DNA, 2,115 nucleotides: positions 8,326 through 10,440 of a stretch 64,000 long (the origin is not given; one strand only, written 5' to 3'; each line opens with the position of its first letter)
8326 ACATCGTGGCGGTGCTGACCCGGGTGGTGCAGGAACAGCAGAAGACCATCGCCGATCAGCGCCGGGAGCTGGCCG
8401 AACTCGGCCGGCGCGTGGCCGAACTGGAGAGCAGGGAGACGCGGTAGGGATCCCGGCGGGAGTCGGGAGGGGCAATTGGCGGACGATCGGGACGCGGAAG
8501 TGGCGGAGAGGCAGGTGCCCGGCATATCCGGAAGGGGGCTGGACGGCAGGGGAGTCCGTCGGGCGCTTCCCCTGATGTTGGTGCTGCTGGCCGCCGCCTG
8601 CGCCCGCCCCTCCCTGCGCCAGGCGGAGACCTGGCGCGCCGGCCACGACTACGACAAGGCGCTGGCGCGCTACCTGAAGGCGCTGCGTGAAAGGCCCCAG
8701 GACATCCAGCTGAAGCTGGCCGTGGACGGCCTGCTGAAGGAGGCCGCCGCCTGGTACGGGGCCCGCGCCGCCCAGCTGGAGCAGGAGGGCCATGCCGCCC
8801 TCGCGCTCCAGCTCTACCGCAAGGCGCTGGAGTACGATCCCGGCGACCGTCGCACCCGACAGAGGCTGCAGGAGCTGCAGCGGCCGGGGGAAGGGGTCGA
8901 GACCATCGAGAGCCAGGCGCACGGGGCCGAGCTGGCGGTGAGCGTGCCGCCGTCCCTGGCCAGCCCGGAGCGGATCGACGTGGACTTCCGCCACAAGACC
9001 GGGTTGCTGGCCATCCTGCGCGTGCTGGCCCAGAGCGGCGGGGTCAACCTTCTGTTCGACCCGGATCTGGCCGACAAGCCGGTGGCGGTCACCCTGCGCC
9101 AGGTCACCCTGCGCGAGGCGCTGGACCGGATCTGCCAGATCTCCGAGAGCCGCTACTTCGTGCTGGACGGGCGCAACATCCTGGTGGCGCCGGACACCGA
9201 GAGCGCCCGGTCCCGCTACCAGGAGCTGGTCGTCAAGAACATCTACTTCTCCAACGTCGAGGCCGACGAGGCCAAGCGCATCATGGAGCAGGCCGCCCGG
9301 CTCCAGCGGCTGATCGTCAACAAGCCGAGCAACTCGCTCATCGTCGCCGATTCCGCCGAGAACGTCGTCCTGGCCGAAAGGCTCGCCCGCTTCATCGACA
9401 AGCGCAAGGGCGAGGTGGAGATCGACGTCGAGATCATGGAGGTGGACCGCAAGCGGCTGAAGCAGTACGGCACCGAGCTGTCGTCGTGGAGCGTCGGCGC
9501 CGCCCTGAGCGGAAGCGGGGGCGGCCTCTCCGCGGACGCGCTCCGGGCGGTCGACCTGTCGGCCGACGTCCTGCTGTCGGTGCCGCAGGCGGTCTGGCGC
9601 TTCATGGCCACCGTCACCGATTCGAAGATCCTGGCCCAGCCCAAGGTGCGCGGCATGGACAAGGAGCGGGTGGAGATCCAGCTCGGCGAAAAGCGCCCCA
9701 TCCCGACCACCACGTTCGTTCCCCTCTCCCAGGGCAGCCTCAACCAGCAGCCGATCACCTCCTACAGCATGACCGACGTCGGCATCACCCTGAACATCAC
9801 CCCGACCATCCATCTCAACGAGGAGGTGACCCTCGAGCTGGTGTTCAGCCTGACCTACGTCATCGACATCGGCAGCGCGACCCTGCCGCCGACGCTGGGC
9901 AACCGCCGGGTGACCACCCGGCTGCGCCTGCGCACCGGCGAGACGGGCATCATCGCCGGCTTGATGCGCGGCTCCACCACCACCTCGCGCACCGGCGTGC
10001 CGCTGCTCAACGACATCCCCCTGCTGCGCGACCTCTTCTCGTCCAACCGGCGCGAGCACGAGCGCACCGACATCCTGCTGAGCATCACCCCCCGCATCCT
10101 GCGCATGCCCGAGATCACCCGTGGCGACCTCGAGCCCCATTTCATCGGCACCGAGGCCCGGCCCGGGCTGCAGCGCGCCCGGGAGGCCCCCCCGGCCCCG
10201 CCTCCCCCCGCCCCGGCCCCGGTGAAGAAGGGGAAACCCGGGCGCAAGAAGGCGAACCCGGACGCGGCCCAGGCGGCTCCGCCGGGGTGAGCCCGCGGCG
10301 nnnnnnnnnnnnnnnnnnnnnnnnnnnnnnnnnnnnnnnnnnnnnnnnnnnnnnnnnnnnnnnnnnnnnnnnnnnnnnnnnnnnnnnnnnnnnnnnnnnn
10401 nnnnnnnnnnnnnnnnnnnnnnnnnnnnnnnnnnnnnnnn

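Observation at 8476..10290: Orphan TPR-secretin lipoprotein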

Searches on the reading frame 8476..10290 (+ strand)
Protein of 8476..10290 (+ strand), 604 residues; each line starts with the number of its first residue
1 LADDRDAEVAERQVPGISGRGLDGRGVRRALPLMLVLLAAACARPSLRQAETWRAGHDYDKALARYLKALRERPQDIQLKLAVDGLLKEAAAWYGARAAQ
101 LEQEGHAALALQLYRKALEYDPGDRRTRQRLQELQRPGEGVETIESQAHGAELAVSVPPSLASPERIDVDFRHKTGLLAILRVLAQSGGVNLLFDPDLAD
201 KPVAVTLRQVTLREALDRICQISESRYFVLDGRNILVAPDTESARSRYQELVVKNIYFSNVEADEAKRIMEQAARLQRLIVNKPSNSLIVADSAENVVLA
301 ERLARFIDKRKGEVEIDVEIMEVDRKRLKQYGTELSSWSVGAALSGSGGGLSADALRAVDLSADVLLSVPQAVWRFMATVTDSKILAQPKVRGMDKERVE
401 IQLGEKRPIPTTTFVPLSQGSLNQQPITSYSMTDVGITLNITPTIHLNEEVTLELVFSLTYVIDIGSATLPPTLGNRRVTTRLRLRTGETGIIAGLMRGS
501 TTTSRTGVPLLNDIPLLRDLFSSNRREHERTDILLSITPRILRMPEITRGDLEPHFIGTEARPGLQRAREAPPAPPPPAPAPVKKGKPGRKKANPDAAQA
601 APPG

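Call 5: search_protein_families(library=pfam, proteins=[window:8476-10290:+], max_evalue=1)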
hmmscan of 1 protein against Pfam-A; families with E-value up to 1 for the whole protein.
window:8476-10290:+ (604 aa): 13 families
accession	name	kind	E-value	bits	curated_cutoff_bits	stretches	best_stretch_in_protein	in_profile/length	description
PF00263.26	Secretin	-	2.9e-32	112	27.5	1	378-543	3-169/169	Bacterial type II and III secretion system protein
PF07660.19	STN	-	0.0003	21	28.4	1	190-239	1-51/52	Secretin and TonB N terminus short domain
PF13414.12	TPR_11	-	0.0005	20.2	26.8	1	58-77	9-28/42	TPR repeat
PF13429.12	TPR_15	-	0.0005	20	26.2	1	51-131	118-186/280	Tetratricopeptide repeat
PF03958.22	Secretin_N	-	0.0012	19.5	28.2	1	255-311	3-67/69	Bacterial type II/III secretion system short domain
PF07719.23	TPR_2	-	0.0019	18.6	27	2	93-124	3-34/34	Tetratricopeptide repeat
PF00515.34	TPR_1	-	0.016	15.5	27.8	1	94-123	4-33/34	Tetratricopeptide repeat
PF16344.10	FecR_C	-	0.019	15.4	24.4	1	177-237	9-70/70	FecR, C-terminal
PF14559.12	TPR_19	-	0.043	14.6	25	1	103-131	3-31/68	Tetratricopeptide repeat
PF12688.13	TPR_5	-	0.13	13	24.2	0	96-129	6-39/119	Tetratrico peptide repeat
PF13176.12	TPR_7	-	0.32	11.7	27.9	0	58-76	14-34/36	Tetratricopeptide repeat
PF04212.24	MIT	-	0.39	11.3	30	1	91-120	4-33/66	MIT (microtubule interacting and transport) domain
PF13181.12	TPR_8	-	0.79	10.5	25.7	0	102-123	12-33/34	Tetratricopeptide repeat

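Call 6: search_protein_families(library=ncbifam, proteins=[window:8476-10290:+], max_evalue=1)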
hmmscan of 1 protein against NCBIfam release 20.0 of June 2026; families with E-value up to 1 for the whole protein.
window:8476-10290:+ (604 aa): 10 families
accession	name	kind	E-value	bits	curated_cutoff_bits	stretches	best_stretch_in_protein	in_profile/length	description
TIGR02517.1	type_II_gspD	equivalog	9.6e-39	133.3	351.35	2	307-546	331-594/600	type II secretion system secretin GspD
TIGR02515.1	IV_pilus_PilQ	subfamily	1.2e-28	100.2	284.35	2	382-542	273-427/428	type IV pilus secretin PilQ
TIGR02519.1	pilus_MshL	equivalog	2.7e-21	75.9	250.2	1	280-542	2-290/290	pilus (MSHA type) biogenesis protein MshL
TIGR02516.1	type_III_yscC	equivalog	3.9e-21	75.1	238.45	1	274-543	195-462/463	type III secretion system outer membrane ring subunit SctC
NF010083.0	PRK13568.1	equivalog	3.2e-15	55.8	554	1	159-543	20-418/419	DNA uptake porin HofQ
NF042912.1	Amuc_1098_fam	equivalog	5.4e-15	54.5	750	2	472-541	726-795/805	Amuc_1098 family type IV pilus outer membrane protein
NF011873.0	PRK15346.1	equivalog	1.8e-14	53.3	524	1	280-528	239-480/499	EscC/YscC/HrcC family type III secretion system outer membrane ring protein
NF007851.2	PRK10560.1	exception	3.2e-13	49.2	598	1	180-543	36-410/412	DNA uptake porin HofQ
NF040658.1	Myxo_OME_TraC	equivalog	6.5e-05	21.8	500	1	28-134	17-125/602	outer membrane exchange accessory lipoprotein TraC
TIGR02520.1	pilus_B_mal_scr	equivalog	0.00089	17.9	287.65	1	280-539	240-511/513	PilN family type IVB pilus formation outer membrane protein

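Call 14: find_homologous_proteins(query=window:8476-10290:+, max_evalue=0.00001)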
Query window:8476-10290:+ (604 aa): 101 proteins with E <= 0.00001 among 8000 candidates.
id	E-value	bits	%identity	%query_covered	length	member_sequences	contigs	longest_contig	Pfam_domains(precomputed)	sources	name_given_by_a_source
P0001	0.0e+0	1313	100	100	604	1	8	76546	PF00263.27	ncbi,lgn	-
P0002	1.2e-196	673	56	92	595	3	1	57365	PF03958.23,PF00263.27,PF13428.13,PF07719.24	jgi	-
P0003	5.6e-196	670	58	88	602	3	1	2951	PF03958.23,PF00263.27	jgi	-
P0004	3.3e-191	655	55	90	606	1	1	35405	PF03958.23,PF00263.27,PF13428.13,PF07719.24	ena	-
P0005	2.4e-189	649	56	87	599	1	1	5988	PF00515.35,PF03958.23,PF00263.27,PF13428.13,PF07719.24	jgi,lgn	jgi:general secretion pathway protein D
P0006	1.5e-185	636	54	92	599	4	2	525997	PF03958.23,PF00263.27,PF13428.13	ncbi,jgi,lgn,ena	-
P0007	4.1e-185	635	56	88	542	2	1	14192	PF16344.11,PF00515.35,PF00263.27,PF07719.24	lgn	-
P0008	4.7e-183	628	52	90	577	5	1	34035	PF00515.35,PF00263.27,PF07719.24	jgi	jgi:general secretion pathway protein D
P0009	1.0e-182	627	51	93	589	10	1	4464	PF00515.35,PF00263.27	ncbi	-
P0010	8.6e-182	624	54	87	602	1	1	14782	PF03958.23,PF00263.27,PF13428.13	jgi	jgi:general secretion pathway protein D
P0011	1.1e-180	620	50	96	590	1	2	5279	PF13414.13,PF00515.35,PF03958.23,PF00263.27,PF13428.13,PF13429.13,PF07719.24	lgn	-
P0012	2.3e-179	616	52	88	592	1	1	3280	PF13414.13,PF00515.35,PF00263.27,PF13428.13,PF07719.24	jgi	jgi:general secretion pathway protein D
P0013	8.9e-179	614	52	87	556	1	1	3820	PF00515.35,PF03958.23,PF00263.27,PF13181.13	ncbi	-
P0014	1.3e-178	613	52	89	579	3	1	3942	PF00515.35,PF00263.27,PF07719.24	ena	-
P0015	6.1e-178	611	51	91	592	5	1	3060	PF13414.13,PF00515.35,PF13424.13,PF00263.27,PF13428.13,PF13429.13,PF13181.13,PF07719.24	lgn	-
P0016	2.9e-176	605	51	89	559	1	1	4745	PF13414.13,PF00515.35,PF03958.23,PF00263.27,PF13181.13,PF07719.24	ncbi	-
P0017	1.7e-175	603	49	88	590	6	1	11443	PF16344.11,PF00515.35,PF00263.27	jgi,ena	-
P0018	4.9e-175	601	50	90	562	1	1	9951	PF16344.11,PF13414.13,PF00515.35,PF03958.23,PF00263.27,PF13181.13,PF07719.24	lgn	-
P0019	5.2e-174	598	52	89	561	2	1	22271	PF00263.27,PF07719.24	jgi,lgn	jgi:general secretion pathway protein D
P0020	3.1e-173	595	48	94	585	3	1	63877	PF00515.35,PF00263.27,PF13428.13,PF07719.24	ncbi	-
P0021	1.3e-172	593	49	90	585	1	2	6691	PF00515.35,PF00263.27,PF13428.13,PF07719.24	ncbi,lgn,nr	ncbi:MAG: ral secretion pathway protein [Acidobacteriota bacterium]|nr:ral secretion pathway protein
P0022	1.4e-172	593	51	89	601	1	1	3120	PF00263.27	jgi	jgi:general secretion pathway protein D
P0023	2.1e-172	593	49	89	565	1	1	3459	PF00515.35,PF00263.27,PF07719.24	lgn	-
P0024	5.3e-172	591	49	89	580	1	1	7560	PF00515.35,PF00263.27,PF13428.13,PF07719.24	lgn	-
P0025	1.0e-171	590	49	87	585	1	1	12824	PF00515.35,PF03958.23,PF00263.27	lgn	-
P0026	1.1e-171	590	50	91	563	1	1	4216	PF13414.13,PF00515.35,PF03958.23,PF00263.27,PF13181.13,PF07719.24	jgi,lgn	-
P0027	1.3e-171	590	50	88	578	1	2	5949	PF00515.35,PF03958.23,PF00263.27,PF13428.13,PF13429.13,PF07719.24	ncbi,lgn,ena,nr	ncbi:MAG: hypothetical protein KAW12_06875 [Candidatus Aminicenantes bacterium]|nr:hypothetical prot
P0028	1.5e-170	587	50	89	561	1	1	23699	PF00515.35,PF00263.27,PF07719.24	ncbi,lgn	-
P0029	5.0e-170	585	49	88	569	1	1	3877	PF00515.35,PF00263.27,PF07719.24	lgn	-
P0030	7.0e-170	584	49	89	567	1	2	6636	PF00515.35,PF00263.27,PF07719.24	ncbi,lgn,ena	-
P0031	8.0e-168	578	49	88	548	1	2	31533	PF00515.35,PF00263.27,PF07719.24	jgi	-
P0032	2.3e-167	576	49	90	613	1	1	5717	PF13414.13,PF00515.35,PF00263.27,PF13428.13,PF07719.24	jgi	jgi:general secretion pathway protein D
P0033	6.4e-167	575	49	88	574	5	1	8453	PF00515.35,PF03958.23,PF00263.27,PF13181.13,PF07719.24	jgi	jgi:general secretion pathway protein D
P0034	7.9e-167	574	48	91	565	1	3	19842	PF00515.35,PF00263.27,PF07719.24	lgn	-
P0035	9.2e-167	574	49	89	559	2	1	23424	PF00515.35,PF03958.23,PF00263.27,PF07719.24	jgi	jgi:general secretion pathway protein D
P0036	3.2e-165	569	49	87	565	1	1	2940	PF00515.35,PF00263.27,PF07719.24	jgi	jgi:general secretion pathway protein D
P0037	2.9e-164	566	51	86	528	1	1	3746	PF00515.35,PF00263.27,PF07719.24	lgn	-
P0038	1.7e-163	563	47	93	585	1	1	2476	PF13414.13,PF00515.35,PF13424.13,PF00263.27,PF07719.24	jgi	jgi:general secretion pathway protein D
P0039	3.0e-163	562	48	89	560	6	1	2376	PF16344.11,PF00515.35,PF00263.27,PF13181.13,PF07719.24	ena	-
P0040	3.0e-163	562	47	90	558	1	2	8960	PF00515.35,PF00263.27,PF07719.24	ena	-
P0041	1.2e-160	554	48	88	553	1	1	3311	PF00515.35,PF00263.27,PF07719.24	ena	-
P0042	3.2e-160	552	59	70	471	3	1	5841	PF03958.23,PF00263.27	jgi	-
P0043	5.4e-159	548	49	89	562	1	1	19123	PF13414.13,PF00515.35,PF00263.27,PF07719.24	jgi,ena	-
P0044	6.0e-154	532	45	88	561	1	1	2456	PF00515.35,PF00263.27,PF13181.13,PF07719.24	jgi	jgi:general secretion pathway protein D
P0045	7.9e-153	528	48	87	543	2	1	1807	PF00263.27,PF13181.13,PF07719.24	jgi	-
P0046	2.1e-152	527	46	87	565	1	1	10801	PF00515.35,PF00263.27,PF13428.13,PF07719.24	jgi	jgi:general secretion pathway protein D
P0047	9.6e-150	518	45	86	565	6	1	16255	PF00515.35,PF00263.27,PF13428.13,PF13181.13,PF07719.24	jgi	jgi:general secretion pathway protein D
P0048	1.9e-149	517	44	87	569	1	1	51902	PF00515.35,PF00263.27,PF13428.13,PF13181.13,PF07719.24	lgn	-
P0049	4.5e-149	516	45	91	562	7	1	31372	PF00263.27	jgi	-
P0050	6.8e-149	515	44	90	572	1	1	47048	PF00263.27,PF13428.13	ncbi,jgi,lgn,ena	-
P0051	1.2e-147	511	45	88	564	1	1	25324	PF00515.35,PF00263.27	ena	-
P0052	2.3e-127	444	53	62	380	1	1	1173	PF00263.27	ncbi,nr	ncbi:MAG: hypothetical protein GY950_14155, partial [bacterium]|nr:hypothetical protein [bacterium]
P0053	3.0e-126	440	47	69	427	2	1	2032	PF00263.27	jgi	-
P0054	2.2e-118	414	38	90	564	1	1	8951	PF00515.35,PF03958.23,PF00263.27,PF07719.24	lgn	-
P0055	2.2e-114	401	39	89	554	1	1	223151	PF03958.23,PF00263.27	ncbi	-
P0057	1.2e-111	392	37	88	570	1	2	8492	PF00515.35,PF03958.23,PF00263.27,PF13181.13,PF07719.24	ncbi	-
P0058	7.9e-111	389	38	83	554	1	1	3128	PF00263.27,PF13181.13,PF07719.24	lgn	-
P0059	2.1e-110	388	38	88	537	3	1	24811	PF03958.23,PF00263.27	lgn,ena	-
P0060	1.3e-105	372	37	91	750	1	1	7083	PF14559.13,PF13414.13,PF00963.25,PF03958.23,PF00263.27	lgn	-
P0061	1.2e-98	349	34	91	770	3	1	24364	PF13414.13,PF00515.35,PF03958.23,PF00263.27,PF07719.24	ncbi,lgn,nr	ncbi:MAG: hypothetical protein MUP71_12665 [Candidatus Aminicenantes bacterium]|nr:hypothetical prot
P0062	1.4e-98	349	34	95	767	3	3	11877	PF13414.13,PF00515.35,PF03958.23,PF13432.13,PF00263.27,PF07719.24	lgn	-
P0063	4.0e-98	347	35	92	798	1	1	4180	PF00515.35,PF03958.23,PF00263.27,PF07719.24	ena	-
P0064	6.1e-98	347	35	92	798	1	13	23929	PF00515.35,PF03958.23,PF00263.27,PF07719.24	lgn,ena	-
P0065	7.0e-98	347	35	92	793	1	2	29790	PF00515.35,PF03958.23,PF00263.27,PF07719.24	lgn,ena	-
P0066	1.6e-97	345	35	92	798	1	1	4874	PF00515.35,PF03958.23,PF00263.27,PF07719.24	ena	-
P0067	2.5e-97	345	35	92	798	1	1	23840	PF00515.35,PF03958.23,PF00263.27,PF07719.24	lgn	-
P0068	1.7e-94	335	33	94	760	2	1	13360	PF00515.35,PF03958.23,PF00263.27,PF07719.24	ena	-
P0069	1.2e-92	329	32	92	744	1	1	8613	PF00515.35,PF03958.23,PF00263.27,PF07719.24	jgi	jgi:general secretion pathway protein D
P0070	2.2e-91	325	35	88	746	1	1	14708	PF03958.23,PF00263.27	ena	-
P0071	4.0e-86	308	38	66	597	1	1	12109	PF03958.23,PF00263.27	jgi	jgi:general secretion pathway protein D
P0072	3.6e-83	298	33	89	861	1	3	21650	PF14559.13,PF24575.2,PF13414.13,PF00963.25,PF00515.35,PF03958.23,PF00263.27,PF07660.20,PF13428.13,PF07719.24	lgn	-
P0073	6.8e-79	284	32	90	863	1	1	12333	PF16344.11,PF13414.13,PF03958.23,PF00263.27,PF07660.20,PF07719.24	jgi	jgi:general secretion pathway protein D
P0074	1.3e-78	283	34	92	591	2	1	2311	PF03958.23,PF00263.27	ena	-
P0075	6.8e-78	281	31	89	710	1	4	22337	PF03958.23,PF00263.27,PF07719.24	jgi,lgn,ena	jgi:general secretion pathway protein D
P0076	1.2e-76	277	31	89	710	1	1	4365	PF03958.23,PF00263.27,PF07719.24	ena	-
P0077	3.3e-73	265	31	91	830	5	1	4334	PF03958.23,PF00263.27,PF07660.20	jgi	jgi:general secretion pathway protein D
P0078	3.8e-72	262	31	84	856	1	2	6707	PF14559.13,PF24575.2,PF13414.13,PF00963.25,PF00515.35,PF03958.23,PF00263.27,PF07660.20,PF13428.13,PF07719.24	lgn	-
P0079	9.3e-71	257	32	85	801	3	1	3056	PF03958.23,PF00263.27,PF07660.20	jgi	jgi:type II secretory pathway component GspD/PulD (secretin)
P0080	2.8e-42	163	35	46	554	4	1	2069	PF00963.25,PF00263.27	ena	-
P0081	1.4e-24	105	26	80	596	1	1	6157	PF00263.27,PF13428.13,PF07719.24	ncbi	-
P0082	1.5e-18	85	29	46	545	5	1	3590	PF03958.23,PF00263.27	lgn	-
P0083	1.7e-15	75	27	45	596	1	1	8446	PF03958.23,PF00263.27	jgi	jgi:type II secretory pathway component GspD/PulD (secretin)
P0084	3.4e-14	70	26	46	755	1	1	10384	PF21305.3,PF03958.23,PF00263.27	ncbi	-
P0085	6.6e-14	69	24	49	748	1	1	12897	PF03958.23,PF00263.27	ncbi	-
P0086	1.4e-13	68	26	39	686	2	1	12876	PF21305.3,PF03958.23,PF00263.27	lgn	-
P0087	4.3e-13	67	24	39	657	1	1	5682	PF21305.3,PF03958.23,PF00263.27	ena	-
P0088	6.2e-13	66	29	41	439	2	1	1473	PF03958.23,PF00263.27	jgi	jgi:general secretion pathway protein D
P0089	6.9e-13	66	26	44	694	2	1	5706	PF21305.3,PF03958.23,PF00263.27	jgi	-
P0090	1.3e-12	65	23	39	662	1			PF21305.3,PF03958.23,PF00263.27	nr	nr:type II secretion system secretin GspD [Limnohabitans sp.]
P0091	6.1e-12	63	28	45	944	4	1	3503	PF21305.3,PF03958.23,PF00263.27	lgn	-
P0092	6.1e-11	60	32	29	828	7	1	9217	PF21305.3,PF03958.23,PF00263.27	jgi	jgi:general secretion pathway protein D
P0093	1.1e-10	59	26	39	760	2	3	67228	PF21305.3,PF03958.23,PF00263.27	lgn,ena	-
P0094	1.1e-10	59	24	46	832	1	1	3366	PF21305.3,PF03958.23,PF00263.27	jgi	jgi:general secretion pathway protein D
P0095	4.2e-10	57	27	26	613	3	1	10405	PF21305.3,PF03958.23,PF00263.27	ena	-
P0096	1.2e-9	55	24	44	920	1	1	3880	PF21305.3,PF03958.23,PF00263.27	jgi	jgi:general secretion pathway protein D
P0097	5.6e-9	53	28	31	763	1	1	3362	PF21305.3,PF03958.23,PF00263.27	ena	-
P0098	2.7e-8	51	28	26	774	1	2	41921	PF21305.3,PF03958.23,PF00263.27,PF07660.20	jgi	jgi:type II secretory pathway component GspD/PulD (secretin)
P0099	3.8e-7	47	25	55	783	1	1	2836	PF03958.23,PF00263.27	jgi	-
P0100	1.1e-6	46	30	35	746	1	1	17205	PF21305.3,PF03958.23,PF00263.27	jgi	jgi:general secretion pathway protein D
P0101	4.0e-6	44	24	44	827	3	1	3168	PF21305.3,PF03958.23,PF00263.27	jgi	jgi:general secretion pathway protein D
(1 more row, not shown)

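Call 15: find_encoding_contigs(protein=P0006, flank=10000, max_places=2)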
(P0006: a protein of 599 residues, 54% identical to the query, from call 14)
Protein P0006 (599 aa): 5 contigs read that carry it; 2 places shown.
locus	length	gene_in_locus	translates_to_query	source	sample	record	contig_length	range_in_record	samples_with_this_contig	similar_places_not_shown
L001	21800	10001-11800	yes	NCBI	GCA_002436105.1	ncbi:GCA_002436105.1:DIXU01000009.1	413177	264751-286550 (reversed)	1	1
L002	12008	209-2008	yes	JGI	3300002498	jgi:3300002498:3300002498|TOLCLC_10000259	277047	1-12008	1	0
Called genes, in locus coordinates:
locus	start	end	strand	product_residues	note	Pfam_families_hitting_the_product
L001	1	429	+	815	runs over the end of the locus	PF02129:Peptidase_S15 (faint), PF00326:Peptidase_S9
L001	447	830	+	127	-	-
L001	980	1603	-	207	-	-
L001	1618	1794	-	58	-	-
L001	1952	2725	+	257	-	PF01694:Rhomboid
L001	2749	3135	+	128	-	PF01042:Ribonuc_L-PSP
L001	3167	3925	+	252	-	PF00005:ABC_tran, PF13304:AAA_21 (faint)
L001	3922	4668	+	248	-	PF00005:ABC_tran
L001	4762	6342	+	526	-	PF13884:Peptidase_S74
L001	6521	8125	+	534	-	PF13884:Peptidase_S74 (weak)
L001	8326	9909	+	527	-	PF13884:Peptidase_S74 (weak)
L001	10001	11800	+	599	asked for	PF13428:TPR_14 (faint), PF03958:Secretin_N (weak), PF00263:Secretin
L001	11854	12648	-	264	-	PF01261:AP_endonuc_2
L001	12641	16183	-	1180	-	PF08448:PAS_4 (weak), PF08448:PAS_4, PF00989:PAS, PF08448:PAS_4 (weak), PF00512:HisKA, PF02518:HATPase_c, PF14501:HATPase_c_5 (weak), PF00072:Response_reg, +3 more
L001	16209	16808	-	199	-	-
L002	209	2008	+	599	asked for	PF13428:TPR_14 (faint), PF03958:Secretin_N (weak), PF00263:Secretin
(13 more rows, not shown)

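Call 16: find_encoding_contigs(protein=P0002, flank=10000, max_places=2)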
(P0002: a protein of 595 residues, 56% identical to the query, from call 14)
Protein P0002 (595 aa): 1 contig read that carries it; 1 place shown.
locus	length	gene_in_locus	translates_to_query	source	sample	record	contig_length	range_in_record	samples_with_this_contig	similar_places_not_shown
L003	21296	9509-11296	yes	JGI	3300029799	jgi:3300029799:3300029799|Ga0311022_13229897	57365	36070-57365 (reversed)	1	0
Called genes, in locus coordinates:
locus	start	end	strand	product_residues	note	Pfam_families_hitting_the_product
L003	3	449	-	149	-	?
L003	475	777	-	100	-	PF02229:PC4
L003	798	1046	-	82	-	-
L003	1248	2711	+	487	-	PF00749:tRNA-synt_1c, PF19269:Anticodon_2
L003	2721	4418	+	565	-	PF00749:tRNA-synt_1c, PF03950:tRNA-synt_1c_C, PF20974:tRNA-synt_1c_C2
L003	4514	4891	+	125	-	-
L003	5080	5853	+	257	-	PF01694:Rhomboid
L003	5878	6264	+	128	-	PF01042:Ribonuc_L-PSP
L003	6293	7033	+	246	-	PF00005:ABC_tran, PF13304:AAA_21 (faint)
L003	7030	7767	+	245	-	PF13401:AAA_22 (faint), PF00005:ABC_tran, PF13304:AAA_21 (faint)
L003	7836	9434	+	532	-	PF13884:Peptidase_S74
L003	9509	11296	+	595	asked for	PF13428:TPR_14 (faint), PF07719:TPR_2 (faint), PF03958:Secretin_N, PF00263:Secretin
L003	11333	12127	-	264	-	PF01261:AP_endonuc_2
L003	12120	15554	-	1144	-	PF00989:PAS, PF08448:PAS_4, PF13426:PAS_9 (weak), PF00989:PAS (weak), PF08448:PAS_4, PF00512:HisKA, PF02518:HATPase_c, PF00072:Response_reg, +6 more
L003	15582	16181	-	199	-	-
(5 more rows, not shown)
